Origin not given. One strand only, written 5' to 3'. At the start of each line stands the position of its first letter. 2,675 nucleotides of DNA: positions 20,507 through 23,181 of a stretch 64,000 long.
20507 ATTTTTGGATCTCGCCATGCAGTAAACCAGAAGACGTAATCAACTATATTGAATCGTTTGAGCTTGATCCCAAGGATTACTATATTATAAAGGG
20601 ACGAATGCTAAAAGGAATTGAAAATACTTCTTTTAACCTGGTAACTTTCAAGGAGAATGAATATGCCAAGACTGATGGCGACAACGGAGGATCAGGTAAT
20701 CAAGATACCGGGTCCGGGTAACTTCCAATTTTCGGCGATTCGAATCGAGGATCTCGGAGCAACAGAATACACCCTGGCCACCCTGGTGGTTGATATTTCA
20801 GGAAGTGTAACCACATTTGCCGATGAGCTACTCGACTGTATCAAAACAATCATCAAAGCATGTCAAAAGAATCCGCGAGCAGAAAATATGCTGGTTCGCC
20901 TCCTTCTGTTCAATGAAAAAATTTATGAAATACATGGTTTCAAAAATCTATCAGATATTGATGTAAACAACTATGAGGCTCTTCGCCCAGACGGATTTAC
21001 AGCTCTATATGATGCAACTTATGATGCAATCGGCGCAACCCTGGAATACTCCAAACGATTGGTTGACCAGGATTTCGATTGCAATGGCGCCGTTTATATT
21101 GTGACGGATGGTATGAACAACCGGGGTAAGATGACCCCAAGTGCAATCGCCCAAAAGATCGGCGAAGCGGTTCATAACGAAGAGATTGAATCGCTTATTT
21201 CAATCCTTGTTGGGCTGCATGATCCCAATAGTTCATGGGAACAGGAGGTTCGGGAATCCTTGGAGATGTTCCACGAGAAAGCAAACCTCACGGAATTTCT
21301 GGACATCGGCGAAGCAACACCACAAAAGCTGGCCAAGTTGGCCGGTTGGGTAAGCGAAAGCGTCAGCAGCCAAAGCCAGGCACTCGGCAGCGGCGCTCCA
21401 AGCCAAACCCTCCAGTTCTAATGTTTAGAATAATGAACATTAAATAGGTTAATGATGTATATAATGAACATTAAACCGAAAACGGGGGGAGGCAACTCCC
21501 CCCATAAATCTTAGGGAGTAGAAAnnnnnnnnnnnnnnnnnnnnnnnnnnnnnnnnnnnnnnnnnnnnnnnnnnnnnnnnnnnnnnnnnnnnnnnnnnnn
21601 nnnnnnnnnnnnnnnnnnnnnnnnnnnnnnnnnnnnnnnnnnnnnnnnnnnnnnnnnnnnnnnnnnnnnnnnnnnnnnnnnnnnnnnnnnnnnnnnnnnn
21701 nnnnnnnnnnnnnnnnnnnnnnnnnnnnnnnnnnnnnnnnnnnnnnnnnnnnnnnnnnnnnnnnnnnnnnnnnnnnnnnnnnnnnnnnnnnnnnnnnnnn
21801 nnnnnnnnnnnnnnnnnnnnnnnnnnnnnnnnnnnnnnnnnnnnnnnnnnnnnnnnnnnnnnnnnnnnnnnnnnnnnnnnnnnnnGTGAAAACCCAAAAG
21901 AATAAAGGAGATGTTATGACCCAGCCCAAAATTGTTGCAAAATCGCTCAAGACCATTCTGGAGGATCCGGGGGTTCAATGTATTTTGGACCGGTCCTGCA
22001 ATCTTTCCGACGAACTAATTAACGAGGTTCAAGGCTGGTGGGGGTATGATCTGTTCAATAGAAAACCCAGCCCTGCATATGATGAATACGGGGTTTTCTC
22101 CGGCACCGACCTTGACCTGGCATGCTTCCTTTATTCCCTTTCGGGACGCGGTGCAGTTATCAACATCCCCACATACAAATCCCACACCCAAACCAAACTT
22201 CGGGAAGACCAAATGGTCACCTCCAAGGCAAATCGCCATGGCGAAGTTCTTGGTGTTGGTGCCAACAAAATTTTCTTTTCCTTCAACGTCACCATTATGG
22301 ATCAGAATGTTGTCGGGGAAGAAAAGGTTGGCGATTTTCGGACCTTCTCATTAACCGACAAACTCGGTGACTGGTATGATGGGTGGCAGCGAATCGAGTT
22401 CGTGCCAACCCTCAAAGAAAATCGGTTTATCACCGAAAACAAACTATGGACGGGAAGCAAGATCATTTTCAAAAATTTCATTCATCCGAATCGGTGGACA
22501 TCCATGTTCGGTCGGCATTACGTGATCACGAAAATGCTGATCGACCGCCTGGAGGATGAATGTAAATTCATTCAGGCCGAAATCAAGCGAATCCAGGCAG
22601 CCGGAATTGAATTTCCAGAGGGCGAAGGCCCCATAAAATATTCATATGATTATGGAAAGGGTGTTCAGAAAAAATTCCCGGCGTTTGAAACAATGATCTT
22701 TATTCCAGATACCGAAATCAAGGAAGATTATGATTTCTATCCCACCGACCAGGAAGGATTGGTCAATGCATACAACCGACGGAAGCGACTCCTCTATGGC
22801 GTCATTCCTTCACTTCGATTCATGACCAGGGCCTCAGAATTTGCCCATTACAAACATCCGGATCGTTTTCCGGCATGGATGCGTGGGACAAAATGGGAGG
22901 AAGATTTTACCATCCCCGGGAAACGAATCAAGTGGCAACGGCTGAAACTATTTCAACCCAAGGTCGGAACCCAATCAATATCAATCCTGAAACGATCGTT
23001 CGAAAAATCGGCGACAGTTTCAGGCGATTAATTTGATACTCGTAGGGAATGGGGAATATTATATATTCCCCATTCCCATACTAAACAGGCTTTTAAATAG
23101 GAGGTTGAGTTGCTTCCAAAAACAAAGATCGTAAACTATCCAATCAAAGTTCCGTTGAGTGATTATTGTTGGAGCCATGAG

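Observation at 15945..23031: GC-richer plus-strand island encoding NADAR, a metallophosphoesterase, an SPFH/flotillin-like membrane protein, RNase H, PncA-type nicotinamidase and a vWA/MIDAS protein. Candidate acquired NAD/ADP-ribose counter-defence or defence module.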

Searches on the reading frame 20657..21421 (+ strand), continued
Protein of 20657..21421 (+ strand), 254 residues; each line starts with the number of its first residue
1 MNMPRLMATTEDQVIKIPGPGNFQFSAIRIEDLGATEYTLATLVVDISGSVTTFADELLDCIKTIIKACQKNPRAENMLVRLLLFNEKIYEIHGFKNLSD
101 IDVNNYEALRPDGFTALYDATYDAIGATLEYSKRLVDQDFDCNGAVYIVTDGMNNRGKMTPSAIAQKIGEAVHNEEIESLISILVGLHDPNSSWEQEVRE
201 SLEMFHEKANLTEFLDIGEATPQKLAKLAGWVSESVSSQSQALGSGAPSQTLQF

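Call 121: search_protein_families(library=pfam, proteins=[L087:850-1821:+, L087:1767-2981:+, L087:3187-4533:+, L087:7892-8710:+, L087:8707-10398:+, L087:10729-11739:+, L087:11752-14040:+, L097:1923-3692:+, L097:3711-4790:+, L097:11819-12796:-], max_evalue=0.001)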
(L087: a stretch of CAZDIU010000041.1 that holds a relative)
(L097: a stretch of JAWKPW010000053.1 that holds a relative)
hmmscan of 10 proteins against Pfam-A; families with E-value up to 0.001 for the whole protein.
L087:850-1821:+ (323 aa): 1 family
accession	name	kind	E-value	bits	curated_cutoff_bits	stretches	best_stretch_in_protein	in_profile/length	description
PF13240.11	Zn_Ribbon_1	-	0.00078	19.6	25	0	25-34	2-11/23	zinc-ribbon domain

L087:1767-2981:+ (404 aa): 2 families
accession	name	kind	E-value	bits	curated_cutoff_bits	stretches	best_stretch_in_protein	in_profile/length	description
PF01168.26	Ala_racemase_N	-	4.4e-74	249.3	24.1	1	31-256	2-220/220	Alanine racemase, N-terminal domain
PF00842.27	Ala_racemase_C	-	1.5e-44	151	25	1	270-396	1-126/127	Alanine racemase, C-terminal domain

L087:3187-4533:+ (448 aa): 0 families

L087:7892-8710:+ (272 aa): 1 family
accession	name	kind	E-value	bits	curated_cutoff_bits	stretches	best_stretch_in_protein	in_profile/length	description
PF13672.11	PP2C_2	-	3.4e-14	53.3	24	1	15-218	8-187/209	Protein phosphatase 2C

L087:8707-10398:+ (563 aa): 1 family
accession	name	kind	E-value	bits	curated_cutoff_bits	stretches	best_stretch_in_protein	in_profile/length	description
PF00069.31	Pkinase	-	7.5e-06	26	31.7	1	43-224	44-221/263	Protein kinase domain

L087:10729-11739:+ (336 aa): 2 families
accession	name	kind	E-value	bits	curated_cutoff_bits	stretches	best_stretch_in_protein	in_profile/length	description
PF04055.27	Radical_SAM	-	1.6e-37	129.7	29.5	1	24-185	1-164/166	Radical SAM superfamily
PF06463.18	Mob_synth_C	-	1.4e-33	116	37.4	1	193-318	2-127/128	Molybdenum Cofactor Synthesis C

L087:11752-14040:+ (762 aa): 8 families
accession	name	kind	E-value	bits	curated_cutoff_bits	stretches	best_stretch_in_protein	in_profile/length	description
PF00072.30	Response_reg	-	6.9e-27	94.3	30.2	1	556-666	1-109/111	Response regulator receiver domain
PF02518.31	HATPase_c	-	3.8e-25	88.9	26.4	1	416-524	2-110/111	Histidine kinase-, DNA gyrase B-, and HSP90-like ATPase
PF00512.31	HisKA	-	5.5e-21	74.8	26.9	1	303-368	2-66/66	His Kinase A (phospho-acceptor) domain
PF08448.16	PAS_4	-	4e-13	50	23.1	1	175-282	2-108/110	PAS fold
PF00989.32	PAS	-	2.6e-12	47.2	22.6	1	169-279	2-113/113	PAS fold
PF13426.13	PAS_9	-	8.6e-08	32.8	27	1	182-280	5-102/103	PAS domain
PF13188.13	PAS_8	-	5.3e-05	23.4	21.8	0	168-220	1-53/65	PAS domain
PF00637.26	Clathrin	-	0.00056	20.1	29.6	0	706-760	27-83/143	Region in Clathrin and VPS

L097:1923-3692:+ (589 aa): 3 families
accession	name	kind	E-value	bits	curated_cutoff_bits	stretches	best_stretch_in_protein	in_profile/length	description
PF00664.28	ABC_membrane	-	8.6e-53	180.2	28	1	33-300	3-272/274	ABC transporter transmembrane region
PF00005.33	ABC_tran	-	2.8e-32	112.6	25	1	364-513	1-137/137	ABC transporter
PF02463.25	SMC_N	-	2.7e-08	33.9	40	1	401-553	107-209/220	RecF/RecN/SMC N terminal domain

L097:3711-4790:+ (359 aa): 1 family
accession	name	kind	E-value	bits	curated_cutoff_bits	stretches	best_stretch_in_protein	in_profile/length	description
PF03739.19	LptF_LptG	-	4.1e-84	283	27.9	1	5-354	1-351/353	Lipopolysaccharide export system permease LptF/LptG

L097:11819-12796:- (325 aa): 2 families
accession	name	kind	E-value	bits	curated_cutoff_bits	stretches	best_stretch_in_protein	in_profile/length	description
PF02780.25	Transketolase_C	-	1.9e-43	147.8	25.9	1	195-316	1-123/124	Transketolase, C-terminal domain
PF02779.29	Transket_pyr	-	9.2e-38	130.1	27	1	3-176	2-169/174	Transketolase, pyrimidine binding domain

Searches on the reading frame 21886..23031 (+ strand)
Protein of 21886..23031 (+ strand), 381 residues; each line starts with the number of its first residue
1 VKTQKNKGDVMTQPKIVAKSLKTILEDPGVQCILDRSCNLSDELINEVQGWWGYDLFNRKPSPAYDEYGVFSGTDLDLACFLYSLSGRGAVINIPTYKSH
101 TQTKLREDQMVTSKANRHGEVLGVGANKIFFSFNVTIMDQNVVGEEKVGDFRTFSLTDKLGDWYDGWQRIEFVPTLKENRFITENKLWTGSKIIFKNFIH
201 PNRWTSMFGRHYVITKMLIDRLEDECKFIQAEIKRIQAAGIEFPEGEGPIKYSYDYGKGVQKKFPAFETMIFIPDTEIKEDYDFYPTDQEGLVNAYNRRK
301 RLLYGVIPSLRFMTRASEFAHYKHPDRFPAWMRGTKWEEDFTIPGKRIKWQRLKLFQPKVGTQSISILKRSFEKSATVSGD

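Call 5: search_protein_families(library=pfam, proteins=[window:21886-23031:+], max_evalue=0.01)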
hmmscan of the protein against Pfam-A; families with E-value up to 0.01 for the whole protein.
window:21886-23031:+ (381 aa): 0 families

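Call 9: search_protein_families(library=phrogs, proteins=[window:21886-23031:+], max_evalue=0.01)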
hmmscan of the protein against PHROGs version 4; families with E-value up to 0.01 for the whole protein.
window:21886-23031:+ (381 aa): 0 families

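Call 22: find_related_loci(query=A1, collection=viral_contigs, flank=10000)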
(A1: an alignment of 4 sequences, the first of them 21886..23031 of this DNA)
Query A1 (381 aa) in viral_contigs; peptide patterns used: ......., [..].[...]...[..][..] (x = any residue, [..] = any of these).
27 stretches matched a pattern; 7 encode a relative of the query (tblastn E <= 1e-3); 7 distinct loci.
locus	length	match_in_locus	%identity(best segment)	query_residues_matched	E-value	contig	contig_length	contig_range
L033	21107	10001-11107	64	11-380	1e-163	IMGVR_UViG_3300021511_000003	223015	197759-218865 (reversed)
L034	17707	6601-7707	55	10-378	1e-140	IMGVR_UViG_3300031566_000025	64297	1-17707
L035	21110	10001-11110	48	13-381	6e-113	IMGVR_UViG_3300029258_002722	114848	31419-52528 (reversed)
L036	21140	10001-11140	45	4-379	6e-104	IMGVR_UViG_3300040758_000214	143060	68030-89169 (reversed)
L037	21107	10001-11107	43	15-381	2e-94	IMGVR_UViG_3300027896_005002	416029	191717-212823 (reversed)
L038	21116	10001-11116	42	15-379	6e-91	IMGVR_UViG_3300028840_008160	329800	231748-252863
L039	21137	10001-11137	46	3-379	2e-110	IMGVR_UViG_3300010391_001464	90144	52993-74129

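Call 25: search_protein_families(library=padloc, proteins=[window:21886-23031:+], max_evalue=0.01)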
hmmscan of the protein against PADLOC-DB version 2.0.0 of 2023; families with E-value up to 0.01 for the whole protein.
window:21886-23031:+ (381 aa): 0 families

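Call 26: search_protein_families(library=ncbifam, proteins=[window:21886-23031:+], max_evalue=0.01)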
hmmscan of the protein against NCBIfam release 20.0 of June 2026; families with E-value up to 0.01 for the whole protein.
window:21886-23031:+ (381 aa): 0 families

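Call 37: find_homologous_proteins(query=window:21886-23031:+, max_evalue=0.001)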
Query window:21886-23031:+ (381 aa): 411 proteins with E <= 0.001 among 1859 candidates; the best 120 are listed.
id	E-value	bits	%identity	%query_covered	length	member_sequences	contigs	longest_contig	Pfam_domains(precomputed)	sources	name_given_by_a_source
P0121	1.2e-263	892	100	100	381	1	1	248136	-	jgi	jgi:hypothetical protein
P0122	7.6e-202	688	82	90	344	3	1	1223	-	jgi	jgi:hypothetical protein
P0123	1.3e-184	632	72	97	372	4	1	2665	-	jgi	jgi:hypothetical protein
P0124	4.0e-177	607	69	97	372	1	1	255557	-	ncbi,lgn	ncbi:MAG: hypothetical protein ACFFG0_00090 [Candidatus Thorarchaeota archaeon]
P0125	4.7e-177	607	69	97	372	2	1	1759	-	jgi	-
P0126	1.7e-176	605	69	97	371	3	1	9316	-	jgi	-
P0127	2.0e-176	605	69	97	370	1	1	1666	-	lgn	-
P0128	6.1e-174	596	68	97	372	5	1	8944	-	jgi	-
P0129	1.3e-173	595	68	97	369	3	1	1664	-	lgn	-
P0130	1.4e-173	595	66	97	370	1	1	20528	-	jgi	-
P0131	1.3e-172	592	68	97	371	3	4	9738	-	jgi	jgi:hypothetical protein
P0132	3.5e-172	591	67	97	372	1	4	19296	-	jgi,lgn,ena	-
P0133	3.6e-172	591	67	97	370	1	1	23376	-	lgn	-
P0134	7.3e-172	590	66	97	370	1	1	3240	-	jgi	jgi:hypothetical protein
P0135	1.1e-171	589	68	97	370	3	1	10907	-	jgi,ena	-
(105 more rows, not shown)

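Call 46: search_protein_families(library=pfam, proteins=[L037:8193-8852:+, L037:8865-9782:+, L037:11295-12314:+, L037:12311-13996:+, L037:13993-15171:+, L036:10025-11809:+, L036:8775-9524:+, L036:11911-12765:+, L039:8516-9373:+, L039:11428-12360:+], max_evalue=0.01)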
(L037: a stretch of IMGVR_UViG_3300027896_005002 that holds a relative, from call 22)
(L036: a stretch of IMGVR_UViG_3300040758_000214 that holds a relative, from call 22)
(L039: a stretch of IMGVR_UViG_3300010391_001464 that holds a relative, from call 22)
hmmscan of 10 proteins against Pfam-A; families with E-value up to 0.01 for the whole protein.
L037:8193-8852:+ (219 aa): 0 families

L037:8865-9782:+ (305 aa): 5 families
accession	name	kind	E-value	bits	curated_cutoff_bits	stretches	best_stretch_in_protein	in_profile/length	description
PF01966.28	HD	-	5e-13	49.8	22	1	156-269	2-111/116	HD domain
PF01336.31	tRNA_anti-codon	-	0.00021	21.6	27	1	20-100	10-73/75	OB-fold nucleic acid binding domain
PF18019.7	Cas3_HD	-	0.00048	20.6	23.1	1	158-249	32-132/207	Cas3, HD domain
PF08668.18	HDOD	-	0.0032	17.4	22.9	1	147-194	87-133/196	HDOD domain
PF07514.17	TraI_2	-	0.0075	15.7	23.9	0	141-169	52-80/324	Putative helicase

L037:11295-12314:+ (339 aa): 0 families

L037:12311-13996:+ (561 aa): 2 families
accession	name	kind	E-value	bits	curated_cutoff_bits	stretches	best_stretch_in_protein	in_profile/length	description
PF00069.31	Pkinase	-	7.2e-24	85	31.7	1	43-266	30-258/263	Protein kinase domain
PF07714.23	PK_Tyr_Ser-Thr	-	1.8e-11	44.3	23.1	1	43-267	34-256/258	Protein tyrosine and serine/threonine kinase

L037:13993-15171:+ (392 aa): 0 families

L036:10025-11809:+ (594 aa): 1 family
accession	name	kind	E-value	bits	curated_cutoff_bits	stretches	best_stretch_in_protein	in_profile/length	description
PF00092.34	VWA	-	6.6e-08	33.4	23.8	1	387-528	2-139/174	von Willebrand factor type A domain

L036:8775-9524:+ (249 aa): 0 families

L036:11911-12765:+ (284 aa): 1 family
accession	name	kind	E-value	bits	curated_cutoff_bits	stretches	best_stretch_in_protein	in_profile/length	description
PF02649.19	GCHY-1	-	5e-65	220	25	1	7-268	1-260/260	Type I GTP cyclohydrolase folE2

L039:8516-9373:+ (285 aa): 1 family
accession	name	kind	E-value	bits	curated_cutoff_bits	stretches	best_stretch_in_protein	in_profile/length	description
PF02649.19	GCHY-1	-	6.8e-68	229.4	25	1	6-268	1-260/260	Type I GTP cyclohydrolase folE2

L039:11428-12360:+ (310 aa): 2 families
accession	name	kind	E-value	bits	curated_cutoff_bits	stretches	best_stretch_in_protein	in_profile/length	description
PF02945.21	Endonuclease_7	-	4e-40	136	23.6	2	16-85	12-82/82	Recombination endonuclease VII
PF07460.16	NUMOD3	-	5.8e-08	33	20.4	2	212-232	3-22/37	NUMOD3 motif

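Call 47: predict_structure(alignment_id=A3)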
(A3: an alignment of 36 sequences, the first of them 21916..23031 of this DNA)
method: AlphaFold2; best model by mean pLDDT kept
length: 371 residues; sequences in the alignment: 36
mean_pLDDT: 82.5   pTM: 0.84
mean pLDDT of the five models: 82.5, 81.3, 80.5, 75.9, 75.8
residues with pLDDT >= 90: 162; 70-90: 139; 50-70: 45; < 50: 25
segments of 3 or more residues with pLDDT < 50: 1-3, 49-53, 172-176, 178-181, 188-194
pLDDT, mean of each block of 10 residues (from residue 1): 55 87 93 86 60 53 64 76 86 90 88 91 91 89 90 79 59 48 52 60 93 97 98 92 90 95 93 97 96 91 87 80 81 95 87 90 93 76
secondary structure, 60 per line:
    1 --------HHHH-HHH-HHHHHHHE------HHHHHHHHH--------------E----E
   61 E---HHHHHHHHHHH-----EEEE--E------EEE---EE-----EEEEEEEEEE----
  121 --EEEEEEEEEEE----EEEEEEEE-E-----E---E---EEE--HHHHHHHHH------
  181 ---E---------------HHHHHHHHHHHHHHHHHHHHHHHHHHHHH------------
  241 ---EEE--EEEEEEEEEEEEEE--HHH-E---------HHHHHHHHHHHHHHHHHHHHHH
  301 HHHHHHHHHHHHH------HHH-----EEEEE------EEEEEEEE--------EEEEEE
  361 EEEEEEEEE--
elements in order: H9-12 H18-24 H32-40 H65-75 E81-84 E94-96 E107-116 E123-133 E138-145 E161-163 H166-174 H200-228 E244-246 E249-262 H279-313 E328-332 E339-346 E355-369

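Call 65: fold_search(model_id=the predicted structure, library=viral)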
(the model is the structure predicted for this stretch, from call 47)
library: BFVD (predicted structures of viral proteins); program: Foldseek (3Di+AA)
matches with E <= 10: 153; with E <= 0.001: 2
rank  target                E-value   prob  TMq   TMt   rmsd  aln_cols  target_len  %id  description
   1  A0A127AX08            3.0e-09  1.00  0.56  0.57   7.5       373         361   13  Uncharacterized protein [Bacillus phage SP-15]
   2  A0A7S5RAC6            6.1e-06  1.00  0.43  0.24   8.8       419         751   10  (no name in the UniProt tables at hand)
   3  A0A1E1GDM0            7.8e-02  0.15  0.14  0.19  24.6       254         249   11  (no name in the UniProt tables at hand)
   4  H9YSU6                1.3e-01  0.18  0.14  0.28  14.9       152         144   14  (no name in the UniProt tables at hand)
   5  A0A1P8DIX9            1.4e-01  0.08  0.13  0.06  23.1       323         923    9  (no name in the UniProt tables at hand)
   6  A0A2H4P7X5            1.7e-01  0.09  0.10  0.14  19.9       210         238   11  Uncharacterized protein [Pseudomonas phage ventosus]
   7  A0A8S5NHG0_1          1.9e-01  0.07  0.13  0.05  20.5       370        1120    9  Tail fiber protein [Siphoviridae sp. cttFh17]
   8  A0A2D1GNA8            2.3e-01  0.12  0.14  0.20  24.4       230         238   13  (no name in the UniProt tables at hand)
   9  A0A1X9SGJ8            4.2e-01  0.72  0.14  0.49   4.5        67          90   18  (no name in the UniProt tables at hand)
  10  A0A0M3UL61            4.7e-01  0.20  0.12  0.27   6.2        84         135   15  Uncharacterized protein [Caulobacter phage Percy]
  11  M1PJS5                5.3e-01  0.03  0.09  0.06  32.4       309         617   11  (no name in the UniProt tables at hand)
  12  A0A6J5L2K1            5.6e-01  0.12  0.20  0.27  11.7       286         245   14  Uncharacterized protein [uncultured Caudovirales phage]
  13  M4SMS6                7.0e-01  0.25  0.11  0.41   5.8        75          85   12  (no name in the UniProt tables at hand)
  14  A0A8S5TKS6            8.2e-01  0.21  0.10  0.33   8.2        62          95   19  Uncharacterized protein [Podoviridae sp. ctz6O13]
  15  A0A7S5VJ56            9.7e-01  0.08  0.10  0.25  11.0        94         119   17  (no name in the UniProt tables at hand)
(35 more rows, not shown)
